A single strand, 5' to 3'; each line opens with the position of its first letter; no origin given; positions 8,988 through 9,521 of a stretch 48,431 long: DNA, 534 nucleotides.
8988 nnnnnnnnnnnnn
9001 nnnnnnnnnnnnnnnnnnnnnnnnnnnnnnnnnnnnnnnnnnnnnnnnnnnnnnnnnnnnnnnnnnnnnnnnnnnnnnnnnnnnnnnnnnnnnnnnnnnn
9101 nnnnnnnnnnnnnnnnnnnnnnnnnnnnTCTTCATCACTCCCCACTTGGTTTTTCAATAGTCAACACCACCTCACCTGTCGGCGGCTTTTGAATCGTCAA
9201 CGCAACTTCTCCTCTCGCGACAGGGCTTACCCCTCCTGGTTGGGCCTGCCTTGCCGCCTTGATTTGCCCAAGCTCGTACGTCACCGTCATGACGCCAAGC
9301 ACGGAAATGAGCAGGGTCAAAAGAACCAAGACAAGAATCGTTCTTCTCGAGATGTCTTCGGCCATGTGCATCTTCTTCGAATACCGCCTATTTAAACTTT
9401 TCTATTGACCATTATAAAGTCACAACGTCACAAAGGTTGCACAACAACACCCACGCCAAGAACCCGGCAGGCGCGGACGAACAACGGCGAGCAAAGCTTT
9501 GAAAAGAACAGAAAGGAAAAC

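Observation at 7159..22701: Six-gene surface locus that reads like an undescribed subunit / tip-adhesin fibre system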

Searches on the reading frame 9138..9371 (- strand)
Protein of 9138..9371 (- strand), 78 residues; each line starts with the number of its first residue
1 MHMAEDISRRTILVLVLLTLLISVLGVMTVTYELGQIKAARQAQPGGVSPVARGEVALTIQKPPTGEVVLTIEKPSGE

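Call 9: search_protein_families(library=pfam, proteins=[window:9138-9371:-], max_evalue=0.1)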
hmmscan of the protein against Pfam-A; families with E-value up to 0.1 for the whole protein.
window:9138-9371:- (78 aa): 0 families

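Call 13: search_protein_families(library=ncbifam, proteins=[window:9138-9371:-], max_evalue=0.1)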
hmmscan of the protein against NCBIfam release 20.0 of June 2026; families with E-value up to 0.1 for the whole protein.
window:9138-9371:- (78 aa): 1 family
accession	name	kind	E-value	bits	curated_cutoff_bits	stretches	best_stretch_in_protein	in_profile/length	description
NF037979.1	Na_transp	subfamily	0.036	13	50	1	3-44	216-258/419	sodium-dependent transporter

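Call 58: find_homologous_proteins(query=window:9138-9371:-, max_evalue=0.01)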
Query window:9138-9371:- (78 aa): 1 proteins with E <= 0.01 among 8 candidates.
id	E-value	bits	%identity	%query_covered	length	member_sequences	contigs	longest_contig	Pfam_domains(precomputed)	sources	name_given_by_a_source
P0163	4.3e-38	146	100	97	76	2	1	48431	-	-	-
